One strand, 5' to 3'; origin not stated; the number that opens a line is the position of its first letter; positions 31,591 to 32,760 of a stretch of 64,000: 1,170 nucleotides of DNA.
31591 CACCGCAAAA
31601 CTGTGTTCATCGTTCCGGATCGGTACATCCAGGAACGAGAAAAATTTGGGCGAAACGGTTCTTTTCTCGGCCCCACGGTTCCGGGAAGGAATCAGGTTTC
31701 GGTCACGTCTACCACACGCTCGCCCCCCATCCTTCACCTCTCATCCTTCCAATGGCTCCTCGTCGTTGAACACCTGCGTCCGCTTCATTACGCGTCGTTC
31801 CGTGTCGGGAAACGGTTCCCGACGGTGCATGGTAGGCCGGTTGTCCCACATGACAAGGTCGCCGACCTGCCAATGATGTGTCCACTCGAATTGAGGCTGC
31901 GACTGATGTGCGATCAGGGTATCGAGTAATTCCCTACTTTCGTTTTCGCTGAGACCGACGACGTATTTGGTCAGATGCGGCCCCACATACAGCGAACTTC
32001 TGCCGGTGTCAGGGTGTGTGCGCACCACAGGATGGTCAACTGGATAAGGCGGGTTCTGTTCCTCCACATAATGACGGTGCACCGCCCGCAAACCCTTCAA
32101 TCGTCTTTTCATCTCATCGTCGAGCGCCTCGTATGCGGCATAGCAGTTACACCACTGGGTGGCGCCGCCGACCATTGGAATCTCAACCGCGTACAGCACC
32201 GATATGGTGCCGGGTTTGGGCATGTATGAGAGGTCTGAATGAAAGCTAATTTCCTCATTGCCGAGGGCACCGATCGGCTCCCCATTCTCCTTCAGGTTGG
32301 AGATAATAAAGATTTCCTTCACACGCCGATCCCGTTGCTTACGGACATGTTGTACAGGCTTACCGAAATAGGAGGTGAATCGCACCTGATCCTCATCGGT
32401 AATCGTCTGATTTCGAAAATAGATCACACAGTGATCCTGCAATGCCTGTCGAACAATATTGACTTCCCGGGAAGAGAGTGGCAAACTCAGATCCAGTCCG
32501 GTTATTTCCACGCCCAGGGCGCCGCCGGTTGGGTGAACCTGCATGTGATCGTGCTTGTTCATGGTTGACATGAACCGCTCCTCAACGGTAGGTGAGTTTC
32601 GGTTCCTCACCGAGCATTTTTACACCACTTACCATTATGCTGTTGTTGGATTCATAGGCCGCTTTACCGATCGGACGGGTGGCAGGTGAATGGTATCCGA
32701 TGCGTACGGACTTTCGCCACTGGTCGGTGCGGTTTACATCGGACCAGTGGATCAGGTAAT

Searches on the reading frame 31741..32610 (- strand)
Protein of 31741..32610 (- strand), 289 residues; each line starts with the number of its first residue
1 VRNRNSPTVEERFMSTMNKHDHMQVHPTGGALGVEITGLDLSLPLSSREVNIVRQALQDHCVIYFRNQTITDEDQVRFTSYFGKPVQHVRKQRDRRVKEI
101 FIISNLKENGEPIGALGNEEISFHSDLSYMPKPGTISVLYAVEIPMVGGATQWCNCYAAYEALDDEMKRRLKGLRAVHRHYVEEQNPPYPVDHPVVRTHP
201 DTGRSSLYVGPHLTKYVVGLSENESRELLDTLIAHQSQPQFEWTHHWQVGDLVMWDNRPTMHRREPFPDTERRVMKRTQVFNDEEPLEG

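Call 70: search_protein_families(library=ncbifam, proteins=[window:31741-32610:-], max_evalue=1e-8)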
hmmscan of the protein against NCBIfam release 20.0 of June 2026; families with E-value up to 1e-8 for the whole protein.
window:31741-32610:- (289 aa): 3 families
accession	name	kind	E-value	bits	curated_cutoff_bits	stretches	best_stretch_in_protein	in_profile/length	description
NF007104.0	PRK09553.1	equivalog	1.2e-54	185.5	313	2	22-178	4-153/282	taurine dioxygenase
NF045815.1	Neo-PentlctneFsynPtlD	equivalog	8e-50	169.8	550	2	26-179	4-161/301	neopentalenolactone/pentalenolactone F synthase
NF049937.1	CMthFAOxDecarbScoE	equivalog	6.7e-30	104.2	400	1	23-283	1-286/295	(3R)-3-[(carboxymethyl)amino]fatty acid oxygenase/decarboxylase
